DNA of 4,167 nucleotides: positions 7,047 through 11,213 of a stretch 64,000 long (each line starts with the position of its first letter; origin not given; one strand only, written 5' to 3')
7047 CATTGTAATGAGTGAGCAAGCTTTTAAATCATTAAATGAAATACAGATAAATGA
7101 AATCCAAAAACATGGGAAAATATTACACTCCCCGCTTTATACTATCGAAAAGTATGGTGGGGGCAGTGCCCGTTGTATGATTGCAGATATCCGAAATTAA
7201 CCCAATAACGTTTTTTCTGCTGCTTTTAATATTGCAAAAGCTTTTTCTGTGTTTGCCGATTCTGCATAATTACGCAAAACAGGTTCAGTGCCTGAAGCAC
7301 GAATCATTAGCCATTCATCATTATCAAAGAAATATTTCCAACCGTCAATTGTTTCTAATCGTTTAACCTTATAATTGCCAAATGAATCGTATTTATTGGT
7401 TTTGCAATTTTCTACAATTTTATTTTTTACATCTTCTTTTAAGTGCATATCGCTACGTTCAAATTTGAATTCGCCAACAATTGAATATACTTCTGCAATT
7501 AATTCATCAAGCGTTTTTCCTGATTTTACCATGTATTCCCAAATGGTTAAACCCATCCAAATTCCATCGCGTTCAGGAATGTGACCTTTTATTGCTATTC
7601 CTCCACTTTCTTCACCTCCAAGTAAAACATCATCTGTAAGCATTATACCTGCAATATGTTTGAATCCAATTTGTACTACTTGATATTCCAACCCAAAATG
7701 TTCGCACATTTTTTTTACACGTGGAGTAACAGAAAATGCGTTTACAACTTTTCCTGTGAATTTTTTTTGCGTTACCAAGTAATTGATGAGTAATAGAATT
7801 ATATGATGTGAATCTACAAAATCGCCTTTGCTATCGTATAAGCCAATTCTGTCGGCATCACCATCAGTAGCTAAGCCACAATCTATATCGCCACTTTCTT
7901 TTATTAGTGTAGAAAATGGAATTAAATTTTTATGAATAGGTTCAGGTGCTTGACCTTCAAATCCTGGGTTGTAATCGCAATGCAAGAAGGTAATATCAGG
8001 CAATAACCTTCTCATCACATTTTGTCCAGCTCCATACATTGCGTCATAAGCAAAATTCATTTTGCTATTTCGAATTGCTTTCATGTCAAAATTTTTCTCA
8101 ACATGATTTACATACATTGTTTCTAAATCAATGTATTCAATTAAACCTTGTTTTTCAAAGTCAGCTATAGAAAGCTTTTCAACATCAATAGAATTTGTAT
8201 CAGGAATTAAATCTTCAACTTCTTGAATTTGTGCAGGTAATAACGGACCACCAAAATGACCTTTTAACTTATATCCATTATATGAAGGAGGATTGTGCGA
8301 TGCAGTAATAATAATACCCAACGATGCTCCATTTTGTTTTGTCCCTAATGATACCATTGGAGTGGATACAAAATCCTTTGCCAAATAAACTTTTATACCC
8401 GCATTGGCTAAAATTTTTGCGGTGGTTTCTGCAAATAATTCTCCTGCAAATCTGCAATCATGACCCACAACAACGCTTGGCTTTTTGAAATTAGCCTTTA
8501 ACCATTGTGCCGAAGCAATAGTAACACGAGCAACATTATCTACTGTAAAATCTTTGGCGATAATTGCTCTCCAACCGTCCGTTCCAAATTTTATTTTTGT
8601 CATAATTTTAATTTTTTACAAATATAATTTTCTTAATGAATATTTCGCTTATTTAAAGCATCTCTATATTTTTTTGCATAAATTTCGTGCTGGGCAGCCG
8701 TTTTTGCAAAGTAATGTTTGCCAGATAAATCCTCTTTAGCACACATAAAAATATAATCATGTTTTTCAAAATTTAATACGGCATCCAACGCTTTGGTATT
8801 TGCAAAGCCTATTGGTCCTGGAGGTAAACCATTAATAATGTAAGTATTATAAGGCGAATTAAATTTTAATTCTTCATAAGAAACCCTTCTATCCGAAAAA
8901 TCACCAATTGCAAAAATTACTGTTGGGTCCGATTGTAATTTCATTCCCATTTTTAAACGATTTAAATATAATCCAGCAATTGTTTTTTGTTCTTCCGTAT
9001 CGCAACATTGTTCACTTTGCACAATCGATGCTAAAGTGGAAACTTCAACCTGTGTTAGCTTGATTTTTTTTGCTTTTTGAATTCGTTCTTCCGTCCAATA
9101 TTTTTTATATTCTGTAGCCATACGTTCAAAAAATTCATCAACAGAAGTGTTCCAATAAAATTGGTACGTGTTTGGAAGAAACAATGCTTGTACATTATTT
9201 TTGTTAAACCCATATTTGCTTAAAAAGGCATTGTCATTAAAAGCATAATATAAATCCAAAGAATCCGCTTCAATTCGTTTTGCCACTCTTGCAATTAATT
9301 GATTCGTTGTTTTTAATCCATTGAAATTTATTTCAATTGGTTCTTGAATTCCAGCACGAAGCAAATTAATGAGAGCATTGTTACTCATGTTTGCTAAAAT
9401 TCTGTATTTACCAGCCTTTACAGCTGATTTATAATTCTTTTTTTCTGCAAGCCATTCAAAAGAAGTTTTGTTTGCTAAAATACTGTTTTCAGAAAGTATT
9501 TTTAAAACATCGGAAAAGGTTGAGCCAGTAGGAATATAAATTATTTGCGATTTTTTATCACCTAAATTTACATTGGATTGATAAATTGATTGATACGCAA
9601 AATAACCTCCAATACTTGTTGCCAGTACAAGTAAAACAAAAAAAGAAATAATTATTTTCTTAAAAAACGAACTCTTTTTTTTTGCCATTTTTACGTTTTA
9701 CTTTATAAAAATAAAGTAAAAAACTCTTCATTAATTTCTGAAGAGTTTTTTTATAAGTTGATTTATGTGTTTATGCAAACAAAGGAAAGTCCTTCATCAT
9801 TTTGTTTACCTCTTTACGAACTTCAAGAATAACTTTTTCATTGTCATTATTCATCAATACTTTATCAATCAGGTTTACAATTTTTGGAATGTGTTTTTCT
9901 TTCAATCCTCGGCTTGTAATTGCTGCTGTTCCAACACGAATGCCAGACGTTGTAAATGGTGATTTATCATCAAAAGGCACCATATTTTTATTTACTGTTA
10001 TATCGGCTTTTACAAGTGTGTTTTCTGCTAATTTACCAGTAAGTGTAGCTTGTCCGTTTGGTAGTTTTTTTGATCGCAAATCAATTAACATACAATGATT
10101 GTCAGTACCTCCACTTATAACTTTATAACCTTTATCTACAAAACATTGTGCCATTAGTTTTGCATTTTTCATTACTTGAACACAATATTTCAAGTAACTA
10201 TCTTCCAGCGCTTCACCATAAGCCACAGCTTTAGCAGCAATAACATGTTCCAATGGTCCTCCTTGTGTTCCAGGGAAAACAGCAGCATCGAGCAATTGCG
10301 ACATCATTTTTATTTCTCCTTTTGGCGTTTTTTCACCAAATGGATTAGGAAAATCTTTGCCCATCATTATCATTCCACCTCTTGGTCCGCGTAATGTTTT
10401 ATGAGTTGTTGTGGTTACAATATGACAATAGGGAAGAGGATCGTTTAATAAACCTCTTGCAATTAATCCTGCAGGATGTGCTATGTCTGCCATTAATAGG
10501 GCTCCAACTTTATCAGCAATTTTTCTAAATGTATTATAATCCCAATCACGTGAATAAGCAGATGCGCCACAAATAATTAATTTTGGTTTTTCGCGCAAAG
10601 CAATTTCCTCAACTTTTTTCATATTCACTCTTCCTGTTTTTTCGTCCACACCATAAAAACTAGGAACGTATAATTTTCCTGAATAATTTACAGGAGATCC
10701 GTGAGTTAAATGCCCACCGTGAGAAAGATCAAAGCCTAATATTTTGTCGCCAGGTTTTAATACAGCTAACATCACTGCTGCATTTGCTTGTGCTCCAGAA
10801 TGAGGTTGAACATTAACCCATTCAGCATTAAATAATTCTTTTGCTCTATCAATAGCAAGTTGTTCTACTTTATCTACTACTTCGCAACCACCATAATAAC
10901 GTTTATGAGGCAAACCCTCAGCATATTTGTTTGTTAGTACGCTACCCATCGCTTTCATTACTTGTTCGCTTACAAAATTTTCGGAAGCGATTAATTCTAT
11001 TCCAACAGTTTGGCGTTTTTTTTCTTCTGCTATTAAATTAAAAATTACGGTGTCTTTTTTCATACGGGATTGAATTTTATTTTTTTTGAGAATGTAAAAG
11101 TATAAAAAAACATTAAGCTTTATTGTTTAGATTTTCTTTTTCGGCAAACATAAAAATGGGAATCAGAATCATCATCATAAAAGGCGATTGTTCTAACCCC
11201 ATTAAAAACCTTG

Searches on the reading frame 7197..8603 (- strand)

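Call 17: search_protein_families(library=ncbifam, proteins=[window:7197-8603:-], max_evalue=0.001)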
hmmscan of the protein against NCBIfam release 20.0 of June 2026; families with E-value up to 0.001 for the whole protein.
window:7197-8603:- (468 aa): 7 families
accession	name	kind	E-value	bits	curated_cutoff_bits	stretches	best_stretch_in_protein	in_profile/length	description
TIGR03990.1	Arch_GlmM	equivalog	2.2e-87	293.8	439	1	6-464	4-442/444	phosphoglucosamine mutase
TIGR01455.1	glmM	equivalog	2.7e-51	174.7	447.55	1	6-459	1-433/442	phosphoglucosamine mutase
NF046027.1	PhglucPhmanMutPgmG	equivalog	1.8e-34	119.2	600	1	12-460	16-443/460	phosphoglucomutase/phosphomannomutase PgmG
NF007088.0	PRK09542.1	equivalog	2.8e-33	115.6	618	1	12-460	18-447/456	phosphomannomutase/phosphoglucomutase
TIGR01132.1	pgm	equivalog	2.3e-29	102.3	778.05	2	3-198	39-246/546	phosphoglucomutase (alpha-D-glucose-1,6-bisphosphate-dependent)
NF005737.0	PRK07564.1-1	equivalog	5.8e-26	91.2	378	1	5-409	15-441/543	alpha-D-glucose phosphate-specific phosphoglucomutase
NF011943.0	PRK15414.1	subfamily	2.6e-23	82.8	801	1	22-453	23-440/456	phosphomannomutase CpsG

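Call 18: search_protein_families(library=pfam, proteins=[window:7197-8603:-], max_evalue=0.001)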
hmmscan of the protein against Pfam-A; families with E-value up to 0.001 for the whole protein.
window:7197-8603:- (468 aa): 4 families
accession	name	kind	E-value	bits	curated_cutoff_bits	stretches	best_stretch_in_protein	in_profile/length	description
PF02878.22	PGM_PMM_I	-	5.7e-39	133.4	22.5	1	4-134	2-132/138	Phosphoglucomutase/phosphomannomutase, alpha/beta/alpha domain I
PF02880.22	PGM_PMM_III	-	3.2e-23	82.5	20.7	1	264-373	1-112/115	Phosphoglucomutase/phosphomannomutase, alpha/beta/alpha domain III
PF02879.22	PGM_PMM_II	-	2e-19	70.5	29.3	1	163-260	2-103/103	Phosphoglucomutase/phosphomannomutase, alpha/beta/alpha domain II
PF00408.26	PGM_PMM_IV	-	2.1e-07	31.3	23.1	1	414-459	21-61/68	Phosphoglucomutase/phosphomannomutase, C-terminal domain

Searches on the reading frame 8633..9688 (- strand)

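Call 17: search_protein_families(library=ncbifam, proteins=[window:8633-9688:-], max_evalue=0.001)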
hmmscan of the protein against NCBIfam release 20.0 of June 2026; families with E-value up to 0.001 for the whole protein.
window:8633-9688:- (351 aa): 2 families
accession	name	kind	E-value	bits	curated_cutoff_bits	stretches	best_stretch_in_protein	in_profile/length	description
TIGR00247.1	TIGR00247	hypoth_equivalog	3.8e-57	193.9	103.4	1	10-346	2-345/347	endolytic transglycosylase MltG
NF007619.0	PRK10270.1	equivalog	6.1e-36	124.1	532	1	11-349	6-338/340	cell division protein YceG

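Call 18: search_protein_families(library=pfam, proteins=[window:8633-9688:-], max_evalue=0.001)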
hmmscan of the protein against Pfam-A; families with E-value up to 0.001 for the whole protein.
window:8633-9688:- (351 aa): 1 family
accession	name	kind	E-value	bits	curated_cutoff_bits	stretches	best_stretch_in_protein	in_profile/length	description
PF02618.21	YceG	-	5.8e-77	259.3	32.4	1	50-339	1-274/275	YceG-like family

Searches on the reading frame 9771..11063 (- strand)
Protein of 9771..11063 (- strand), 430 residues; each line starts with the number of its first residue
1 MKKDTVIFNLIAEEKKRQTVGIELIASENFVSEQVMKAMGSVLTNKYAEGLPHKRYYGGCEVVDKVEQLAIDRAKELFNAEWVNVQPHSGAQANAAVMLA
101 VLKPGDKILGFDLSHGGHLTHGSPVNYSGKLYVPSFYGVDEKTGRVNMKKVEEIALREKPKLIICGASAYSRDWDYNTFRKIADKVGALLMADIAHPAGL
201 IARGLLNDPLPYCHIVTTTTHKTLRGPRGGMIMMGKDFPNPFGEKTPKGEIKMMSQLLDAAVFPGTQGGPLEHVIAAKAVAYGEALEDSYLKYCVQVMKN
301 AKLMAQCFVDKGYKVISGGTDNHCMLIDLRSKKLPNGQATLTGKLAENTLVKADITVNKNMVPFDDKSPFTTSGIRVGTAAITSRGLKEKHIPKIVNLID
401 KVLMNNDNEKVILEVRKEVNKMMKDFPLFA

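Call 17: search_protein_families(library=ncbifam, proteins=[window:9771-11063:-], max_evalue=0.001)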
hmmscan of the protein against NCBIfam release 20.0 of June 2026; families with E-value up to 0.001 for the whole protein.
window:9771-11063:- (430 aa): 3 families
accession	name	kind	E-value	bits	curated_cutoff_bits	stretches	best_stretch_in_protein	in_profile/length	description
NF000586.1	PRK00011.1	subfamily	4.8e-181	601.9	335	1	5-428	2-403/404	serine hydroxymethyltransferase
NF010094.0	PRK13580.1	equivalog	1.1e-121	406.9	735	2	107-410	170-452/496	glycine hydroxymethyltransferase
TIGR04506.1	F_threo_transal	equivalog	5.2e-32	111.4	650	1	7-416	6-395/609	fluorothreonine transaldolase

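Call 18: search_protein_families(library=pfam, proteins=[window:9771-11063:-], max_evalue=0.001)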
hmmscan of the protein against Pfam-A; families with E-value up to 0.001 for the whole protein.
window:9771-11063:- (430 aa): 2 families
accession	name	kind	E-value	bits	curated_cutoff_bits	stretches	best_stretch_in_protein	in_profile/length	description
PF00464.25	SHMT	-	5.7e-158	526.1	27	1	2-399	3-399/399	Serine hydroxymethyltransferase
PF00155.27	Aminotran_1_2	-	4.9e-05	23.1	19.7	1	56-218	37-216/361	Aminotransferase class I and II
